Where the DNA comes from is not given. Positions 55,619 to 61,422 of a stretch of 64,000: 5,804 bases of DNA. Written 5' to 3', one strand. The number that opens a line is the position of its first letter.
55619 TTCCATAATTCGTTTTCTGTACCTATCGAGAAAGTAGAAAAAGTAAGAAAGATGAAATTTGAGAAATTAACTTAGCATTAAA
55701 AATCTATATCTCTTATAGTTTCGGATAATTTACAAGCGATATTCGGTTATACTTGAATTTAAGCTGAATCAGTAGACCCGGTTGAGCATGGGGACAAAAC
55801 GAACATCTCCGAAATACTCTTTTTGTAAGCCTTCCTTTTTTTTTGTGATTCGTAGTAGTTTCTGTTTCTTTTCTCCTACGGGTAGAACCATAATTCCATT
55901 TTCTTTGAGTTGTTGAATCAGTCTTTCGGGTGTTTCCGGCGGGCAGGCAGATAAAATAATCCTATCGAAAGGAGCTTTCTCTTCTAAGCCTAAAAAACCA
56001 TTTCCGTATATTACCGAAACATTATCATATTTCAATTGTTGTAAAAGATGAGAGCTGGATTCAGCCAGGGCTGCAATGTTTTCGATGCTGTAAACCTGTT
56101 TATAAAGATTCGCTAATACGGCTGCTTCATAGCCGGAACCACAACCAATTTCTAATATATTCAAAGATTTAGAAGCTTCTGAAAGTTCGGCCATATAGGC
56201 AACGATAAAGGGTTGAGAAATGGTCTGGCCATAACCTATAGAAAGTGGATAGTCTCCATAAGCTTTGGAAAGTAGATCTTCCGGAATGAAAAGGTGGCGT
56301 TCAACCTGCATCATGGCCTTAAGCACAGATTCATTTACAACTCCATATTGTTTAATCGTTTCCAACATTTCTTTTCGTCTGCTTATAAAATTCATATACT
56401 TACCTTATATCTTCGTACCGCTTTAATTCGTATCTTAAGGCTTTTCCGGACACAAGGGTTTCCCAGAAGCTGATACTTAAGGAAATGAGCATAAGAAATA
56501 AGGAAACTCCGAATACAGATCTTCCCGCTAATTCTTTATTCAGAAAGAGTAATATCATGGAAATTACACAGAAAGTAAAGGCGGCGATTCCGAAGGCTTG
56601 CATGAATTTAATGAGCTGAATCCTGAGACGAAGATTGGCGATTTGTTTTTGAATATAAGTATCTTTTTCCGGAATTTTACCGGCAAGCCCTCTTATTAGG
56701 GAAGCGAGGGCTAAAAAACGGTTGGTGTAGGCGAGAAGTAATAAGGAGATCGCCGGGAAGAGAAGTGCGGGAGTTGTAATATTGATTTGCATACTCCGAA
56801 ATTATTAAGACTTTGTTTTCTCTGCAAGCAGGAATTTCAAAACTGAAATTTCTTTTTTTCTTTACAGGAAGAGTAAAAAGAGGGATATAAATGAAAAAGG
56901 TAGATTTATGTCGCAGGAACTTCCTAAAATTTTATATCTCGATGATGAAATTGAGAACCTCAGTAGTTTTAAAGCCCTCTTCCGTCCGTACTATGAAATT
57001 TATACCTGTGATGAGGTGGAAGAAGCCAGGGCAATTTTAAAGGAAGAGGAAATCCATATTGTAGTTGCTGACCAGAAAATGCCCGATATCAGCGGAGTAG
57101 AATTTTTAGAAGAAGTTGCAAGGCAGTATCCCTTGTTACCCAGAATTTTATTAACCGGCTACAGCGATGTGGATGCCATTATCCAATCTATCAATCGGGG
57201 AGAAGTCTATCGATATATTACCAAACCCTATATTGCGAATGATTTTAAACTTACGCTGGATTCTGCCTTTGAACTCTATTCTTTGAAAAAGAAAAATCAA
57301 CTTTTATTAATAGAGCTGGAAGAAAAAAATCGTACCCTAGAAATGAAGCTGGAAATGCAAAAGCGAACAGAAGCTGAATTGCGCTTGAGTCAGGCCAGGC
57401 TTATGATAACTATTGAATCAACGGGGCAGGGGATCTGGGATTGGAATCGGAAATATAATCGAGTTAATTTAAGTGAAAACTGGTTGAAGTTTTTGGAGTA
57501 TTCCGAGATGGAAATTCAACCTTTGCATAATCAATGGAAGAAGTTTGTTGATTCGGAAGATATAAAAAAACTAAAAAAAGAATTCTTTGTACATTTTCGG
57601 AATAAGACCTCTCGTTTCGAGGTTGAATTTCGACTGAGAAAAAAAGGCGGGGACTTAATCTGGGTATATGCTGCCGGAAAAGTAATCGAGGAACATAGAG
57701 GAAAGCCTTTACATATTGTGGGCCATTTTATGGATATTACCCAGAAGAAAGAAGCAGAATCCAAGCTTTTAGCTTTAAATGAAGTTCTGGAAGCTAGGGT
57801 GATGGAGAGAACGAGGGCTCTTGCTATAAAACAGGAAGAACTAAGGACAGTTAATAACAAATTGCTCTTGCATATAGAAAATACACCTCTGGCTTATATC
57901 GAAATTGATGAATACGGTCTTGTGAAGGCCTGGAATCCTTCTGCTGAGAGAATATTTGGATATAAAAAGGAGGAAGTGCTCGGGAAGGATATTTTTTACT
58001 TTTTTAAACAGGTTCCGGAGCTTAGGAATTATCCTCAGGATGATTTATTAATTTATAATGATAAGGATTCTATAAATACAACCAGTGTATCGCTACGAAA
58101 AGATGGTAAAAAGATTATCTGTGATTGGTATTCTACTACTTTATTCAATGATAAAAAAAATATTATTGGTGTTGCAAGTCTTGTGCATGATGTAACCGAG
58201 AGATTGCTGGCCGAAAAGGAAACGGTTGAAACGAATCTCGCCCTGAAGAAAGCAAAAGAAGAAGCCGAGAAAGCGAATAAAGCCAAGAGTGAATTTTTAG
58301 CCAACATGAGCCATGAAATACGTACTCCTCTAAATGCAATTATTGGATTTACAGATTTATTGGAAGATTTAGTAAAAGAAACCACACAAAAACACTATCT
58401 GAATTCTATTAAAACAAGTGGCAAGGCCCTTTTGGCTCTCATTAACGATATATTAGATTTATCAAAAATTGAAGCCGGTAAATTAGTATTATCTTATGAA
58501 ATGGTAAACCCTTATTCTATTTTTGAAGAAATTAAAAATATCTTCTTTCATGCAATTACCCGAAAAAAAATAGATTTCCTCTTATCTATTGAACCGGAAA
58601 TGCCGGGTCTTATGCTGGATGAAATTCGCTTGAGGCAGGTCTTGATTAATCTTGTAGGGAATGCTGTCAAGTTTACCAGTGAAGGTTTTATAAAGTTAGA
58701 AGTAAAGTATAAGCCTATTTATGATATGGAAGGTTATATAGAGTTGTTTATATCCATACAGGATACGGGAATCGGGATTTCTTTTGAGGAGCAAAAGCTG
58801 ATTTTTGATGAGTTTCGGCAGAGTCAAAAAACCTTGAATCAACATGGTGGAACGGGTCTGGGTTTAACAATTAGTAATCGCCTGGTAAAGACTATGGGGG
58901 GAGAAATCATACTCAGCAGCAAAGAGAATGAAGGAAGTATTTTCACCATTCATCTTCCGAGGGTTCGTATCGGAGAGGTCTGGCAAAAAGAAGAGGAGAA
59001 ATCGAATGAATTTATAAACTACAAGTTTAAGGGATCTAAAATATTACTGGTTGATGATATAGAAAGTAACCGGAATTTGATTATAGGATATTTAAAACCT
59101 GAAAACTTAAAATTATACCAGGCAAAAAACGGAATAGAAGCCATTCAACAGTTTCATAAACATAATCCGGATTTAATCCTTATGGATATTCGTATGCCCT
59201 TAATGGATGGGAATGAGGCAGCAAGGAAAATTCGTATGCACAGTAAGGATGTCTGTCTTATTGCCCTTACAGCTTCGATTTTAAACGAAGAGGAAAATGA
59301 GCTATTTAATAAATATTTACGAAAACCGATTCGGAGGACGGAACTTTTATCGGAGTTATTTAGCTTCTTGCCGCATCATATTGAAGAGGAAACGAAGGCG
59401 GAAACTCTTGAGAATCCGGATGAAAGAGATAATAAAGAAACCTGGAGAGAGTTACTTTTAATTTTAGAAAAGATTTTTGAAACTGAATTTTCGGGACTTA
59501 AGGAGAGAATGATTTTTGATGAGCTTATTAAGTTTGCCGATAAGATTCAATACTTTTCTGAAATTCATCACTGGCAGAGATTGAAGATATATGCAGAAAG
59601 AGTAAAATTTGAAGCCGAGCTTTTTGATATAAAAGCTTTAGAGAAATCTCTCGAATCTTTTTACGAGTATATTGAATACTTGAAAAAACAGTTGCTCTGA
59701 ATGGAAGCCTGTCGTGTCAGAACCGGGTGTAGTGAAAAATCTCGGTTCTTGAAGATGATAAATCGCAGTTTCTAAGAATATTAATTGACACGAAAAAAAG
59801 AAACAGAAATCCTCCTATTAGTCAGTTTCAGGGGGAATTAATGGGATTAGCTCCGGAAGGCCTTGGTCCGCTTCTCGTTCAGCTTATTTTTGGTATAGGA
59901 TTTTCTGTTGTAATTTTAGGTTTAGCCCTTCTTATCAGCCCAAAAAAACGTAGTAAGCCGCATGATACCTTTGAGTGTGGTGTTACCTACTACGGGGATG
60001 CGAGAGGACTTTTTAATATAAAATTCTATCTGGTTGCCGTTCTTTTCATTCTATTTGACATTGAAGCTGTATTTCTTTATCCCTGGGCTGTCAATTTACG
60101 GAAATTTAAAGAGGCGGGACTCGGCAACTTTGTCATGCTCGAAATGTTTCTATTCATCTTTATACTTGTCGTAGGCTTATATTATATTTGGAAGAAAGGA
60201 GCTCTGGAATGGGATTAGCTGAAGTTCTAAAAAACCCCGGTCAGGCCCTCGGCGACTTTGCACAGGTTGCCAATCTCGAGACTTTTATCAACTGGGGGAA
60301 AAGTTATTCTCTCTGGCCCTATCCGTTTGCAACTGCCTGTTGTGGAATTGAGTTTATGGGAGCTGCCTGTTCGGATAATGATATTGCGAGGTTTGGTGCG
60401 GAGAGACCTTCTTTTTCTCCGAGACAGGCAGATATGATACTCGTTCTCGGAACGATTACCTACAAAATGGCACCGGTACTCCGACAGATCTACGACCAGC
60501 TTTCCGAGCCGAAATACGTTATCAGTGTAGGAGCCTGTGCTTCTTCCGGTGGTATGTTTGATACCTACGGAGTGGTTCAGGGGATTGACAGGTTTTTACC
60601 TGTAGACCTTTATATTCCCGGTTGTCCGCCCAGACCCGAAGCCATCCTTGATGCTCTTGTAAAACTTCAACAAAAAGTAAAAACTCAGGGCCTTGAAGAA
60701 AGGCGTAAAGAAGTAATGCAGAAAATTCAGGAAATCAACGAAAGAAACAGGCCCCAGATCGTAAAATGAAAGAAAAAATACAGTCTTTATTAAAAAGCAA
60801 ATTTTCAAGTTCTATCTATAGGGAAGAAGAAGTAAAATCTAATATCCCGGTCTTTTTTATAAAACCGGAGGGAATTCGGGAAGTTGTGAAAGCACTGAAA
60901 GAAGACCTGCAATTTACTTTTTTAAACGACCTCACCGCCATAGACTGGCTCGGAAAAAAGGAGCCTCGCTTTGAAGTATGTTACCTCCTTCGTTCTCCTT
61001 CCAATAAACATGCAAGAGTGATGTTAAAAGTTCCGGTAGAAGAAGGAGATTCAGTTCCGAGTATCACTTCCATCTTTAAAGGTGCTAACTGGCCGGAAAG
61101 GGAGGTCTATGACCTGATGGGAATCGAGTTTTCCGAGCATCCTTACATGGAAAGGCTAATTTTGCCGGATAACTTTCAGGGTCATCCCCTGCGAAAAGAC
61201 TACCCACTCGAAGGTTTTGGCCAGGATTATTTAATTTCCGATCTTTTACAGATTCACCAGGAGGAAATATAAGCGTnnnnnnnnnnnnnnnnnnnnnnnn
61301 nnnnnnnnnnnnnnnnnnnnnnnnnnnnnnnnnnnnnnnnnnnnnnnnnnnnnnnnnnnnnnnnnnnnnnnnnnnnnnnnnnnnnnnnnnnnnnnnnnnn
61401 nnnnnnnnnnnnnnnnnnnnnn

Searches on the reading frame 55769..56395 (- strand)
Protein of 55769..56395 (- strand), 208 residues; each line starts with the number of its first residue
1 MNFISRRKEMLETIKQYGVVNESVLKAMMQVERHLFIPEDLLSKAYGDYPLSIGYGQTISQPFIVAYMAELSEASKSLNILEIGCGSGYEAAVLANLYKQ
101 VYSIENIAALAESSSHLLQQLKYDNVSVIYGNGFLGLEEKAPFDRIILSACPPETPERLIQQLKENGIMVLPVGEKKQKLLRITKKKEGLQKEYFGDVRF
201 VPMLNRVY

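Call 6: search_protein_families(library=pfam, proteins=[window:55769-56395:-])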
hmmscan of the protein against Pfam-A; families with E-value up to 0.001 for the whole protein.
window:55769-56395:- (208 aa): 9 families
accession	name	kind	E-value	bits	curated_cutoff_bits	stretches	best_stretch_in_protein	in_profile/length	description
PF01135.25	PCMT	-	9.7e-60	202.4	20.3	1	6-206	2-208/210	Protein-L-isoaspartate(D-aspartate) O-methyltransferase (PCMT)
PF13847.12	Methyltransf_31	-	4.1e-09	36.7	27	1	75-187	2-125/145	Methyltransferase domain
PF00398.26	RrnaAD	-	1.6e-06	27.9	24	1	64-132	18-84/263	Ribosomal RNA adenine dimethylase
PF13649.12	Methyltransf_25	-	6.6e-05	24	27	1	80-163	1-89/97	Methyltransferase domain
PF13679.12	Methyltransf_32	-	0.00015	22.2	27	1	63-129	12-85/143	Methyltransferase domain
PF08241.18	Methyltransf_11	-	0.00046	21.2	21.2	1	81-150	1-68/95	Methyltransferase domain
PF05175.20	MTS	-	0.00064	19.8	23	1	71-148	27-104/170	Methyltransferase small domain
PF01739.24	CheR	-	0.00083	19.3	27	0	72-102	27-57/195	CheR methyltransferase, SAM binding domain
PF13489.12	Methyltransf_23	-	0.00097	19.3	27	0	69-116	14-59/164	Methyltransferase domain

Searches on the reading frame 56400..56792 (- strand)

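Call 51: search_protein_families(library=pfam, proteins=[window:56400-56792:-])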
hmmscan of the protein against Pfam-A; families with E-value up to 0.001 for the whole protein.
window:56400-56792:- (130 aa): 1 family
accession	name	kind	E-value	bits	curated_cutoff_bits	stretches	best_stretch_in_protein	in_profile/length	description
PF11026.13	DUF2721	-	2.7e-34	118.3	28.3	1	6-120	2-128/129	Protein of unknown function (DUF2721)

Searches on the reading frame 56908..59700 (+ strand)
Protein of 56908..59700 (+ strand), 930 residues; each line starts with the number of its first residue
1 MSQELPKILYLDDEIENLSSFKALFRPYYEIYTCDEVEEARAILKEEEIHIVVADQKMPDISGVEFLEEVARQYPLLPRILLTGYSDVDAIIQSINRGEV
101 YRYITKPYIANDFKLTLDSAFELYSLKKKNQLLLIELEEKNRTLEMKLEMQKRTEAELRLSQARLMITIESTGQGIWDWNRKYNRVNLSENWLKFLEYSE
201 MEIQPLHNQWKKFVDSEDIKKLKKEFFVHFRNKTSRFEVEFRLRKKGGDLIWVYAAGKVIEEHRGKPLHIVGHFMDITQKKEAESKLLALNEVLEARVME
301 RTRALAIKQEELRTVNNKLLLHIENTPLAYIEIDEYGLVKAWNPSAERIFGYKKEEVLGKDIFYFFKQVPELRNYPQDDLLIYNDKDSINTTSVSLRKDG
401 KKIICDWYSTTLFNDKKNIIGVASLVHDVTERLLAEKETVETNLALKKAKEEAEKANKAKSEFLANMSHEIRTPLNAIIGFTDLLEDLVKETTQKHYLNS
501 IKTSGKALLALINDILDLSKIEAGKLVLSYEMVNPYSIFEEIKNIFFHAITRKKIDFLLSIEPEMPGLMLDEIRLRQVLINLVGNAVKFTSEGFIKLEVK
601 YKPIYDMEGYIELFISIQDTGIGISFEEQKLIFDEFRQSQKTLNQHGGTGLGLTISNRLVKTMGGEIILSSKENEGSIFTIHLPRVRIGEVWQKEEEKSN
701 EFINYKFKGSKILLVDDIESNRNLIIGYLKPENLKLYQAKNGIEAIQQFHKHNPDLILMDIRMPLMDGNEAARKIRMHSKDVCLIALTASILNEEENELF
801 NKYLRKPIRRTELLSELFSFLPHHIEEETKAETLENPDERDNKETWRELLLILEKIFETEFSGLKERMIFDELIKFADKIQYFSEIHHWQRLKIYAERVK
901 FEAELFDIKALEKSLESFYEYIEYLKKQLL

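Call 6: search_protein_families(library=pfam, proteins=[window:56908-59700:+])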
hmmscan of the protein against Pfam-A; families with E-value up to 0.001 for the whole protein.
window:56908-59700:+ (930 aa): 9 families
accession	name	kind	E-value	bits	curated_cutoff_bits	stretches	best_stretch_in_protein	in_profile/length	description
PF00072.30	Response_reg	-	2.7e-35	121.3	30.2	2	712-816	1-109/111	Response regulator receiver domain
PF02518.31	HATPase_c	-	4.2e-27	95.2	26.4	1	571-685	2-109/111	Histidine kinase-, DNA gyrase B-, and HSP90-like ATPase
PF00512.31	HisKA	-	2.4e-23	82.4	26.9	1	459-524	1-66/66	His Kinase A (phospho-acceptor) domain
PF13426.13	PAS_9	-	6.8e-19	68.5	27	1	329-431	3-103/103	PAS domain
PF08447.18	PAS_3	-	3.5e-18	66.1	25.6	1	186-272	2-87/89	PAS fold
PF00989.32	PAS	-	3.6e-15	56.4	22.6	1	323-429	7-113/113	PAS fold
PF08448.16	PAS_4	-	3e-08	34.3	23.1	1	324-432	2-108/110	PAS fold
PF13188.13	PAS_8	-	0.00014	22.1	21.8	1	323-366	7-47/65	PAS domain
PF23198.2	PDE8A_N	-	0.00053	20.4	29.6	0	737-799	38-103/147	PDE8A-like, N-terminal domain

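Call 7: search_protein_families(library=ncbifam, proteins=[window:56908-59700:+])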
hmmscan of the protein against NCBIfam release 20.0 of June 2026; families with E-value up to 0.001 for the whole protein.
window:56908-59700:+ (930 aa): 150 families (the best 25 are shown)
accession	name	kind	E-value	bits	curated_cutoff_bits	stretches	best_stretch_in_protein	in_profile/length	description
TIGR02956.1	TMAO_torS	equivalog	6.1e-100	335.7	676.5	1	443-836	447-834/967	TMAO reductase system sensor histidine kinase/response regulator TorS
NF008318.0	PRK11107.1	equivalog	1.6e-98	330.9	890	2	442-684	275-517/920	two-component sensor histidine kinase BarA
NF041947.1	LuxQ_Vibrio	equivalog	6e-85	285.8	1200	1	337-823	369-841/843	quorum-sensing autoinducer 2 sensor kinase/phosphatase LuxQ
NF011874.0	PRK15347.1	equivalog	3.1e-83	280.3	852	2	438-685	376-614/921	two component system sensor kinase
NF008302.0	PRK11091.1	equivalog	1.6e-81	274.6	838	1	276-847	118-662/779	aerobic respiration two-component sensor histidine kinase ArcB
NF038297.2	hybrid_HK_HrmK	equivalog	2.2e-77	261.1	725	1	444-810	219-597/607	hybrid histidine kinase/response regulator HrmK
NF045901.1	HisKinLetSLeg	equivalog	2e-73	247.8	1650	2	432-704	270-536/906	two-component system sensor histidine kinase LetS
NF008099.0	PRK10841.1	equivalog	2.7e-69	234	920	2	443-695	453-700/949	two-component system sensor histidine kinase RcsC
NF008543.0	PRK11466.1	equivalog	2.3e-66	224.3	982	1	444-823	428-800/914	TMAO reductase system sensor histidine kinase/response regulator TorS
NF047874.1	MASE3_PAS_HK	subfamily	2e-59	202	560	2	297-700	245-640/655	MASE3 domain-containing sensor histidine kinase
NF046044.1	PnpS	equivalog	8.7e-57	192.9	400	1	452-684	162-390/390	two-component system histidine kinase PnpS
NF007420.1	PRK09959.1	equivalog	5e-53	180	1995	1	438-798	690-1048/1197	acid-sensing system histidine kinase EvgS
NF053512.1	nitric_RR_NosR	exception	6.5e-51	173.7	400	2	8-154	1-153/422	response regulator c-di-GMP phosphodiesterase, NosR family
NF033092.0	HK_WalK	equivalog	2.8e-50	171.5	725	1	329-684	270-593/594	cell wall metabolism sensor histidine kinase WalK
NF041832.1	near_NosP_CTERM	subfamily_domain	1.2e-49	169.4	400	1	454-817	1-366/370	NahK/ErcS family hybrid sensor histidine kinase/response regulator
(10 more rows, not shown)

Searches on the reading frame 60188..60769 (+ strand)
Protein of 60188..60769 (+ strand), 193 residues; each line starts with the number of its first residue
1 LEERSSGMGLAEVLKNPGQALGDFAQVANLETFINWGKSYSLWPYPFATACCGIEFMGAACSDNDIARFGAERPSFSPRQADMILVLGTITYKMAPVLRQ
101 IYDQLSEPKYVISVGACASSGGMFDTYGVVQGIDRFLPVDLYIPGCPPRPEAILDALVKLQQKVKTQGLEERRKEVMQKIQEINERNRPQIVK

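Call 51: search_protein_families(library=pfam, proteins=[window:60188-60769:+])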
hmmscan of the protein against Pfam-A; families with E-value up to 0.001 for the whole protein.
window:60188-60769:+ (193 aa): 1 family
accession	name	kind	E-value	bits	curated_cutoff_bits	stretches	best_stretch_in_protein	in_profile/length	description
PF01058.29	Oxidored_q6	-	5.2e-26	91.3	27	1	52-160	4-128/128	NADH ubiquinone oxidoreductase, 20 Kd subunit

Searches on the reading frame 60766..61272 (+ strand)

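Call 51: search_protein_families(library=pfam, proteins=[window:60766-61272:+])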
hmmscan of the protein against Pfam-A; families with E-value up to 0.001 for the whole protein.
window:60766-61272:+ (168 aa): 1 family
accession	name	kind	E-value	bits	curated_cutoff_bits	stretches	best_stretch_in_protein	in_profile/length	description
PF00329.25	Complex1_30kDa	-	1e-41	142.8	22.5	1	32-150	3-122/124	Respiratory-chain NADH dehydrogenase, 30 Kd subunit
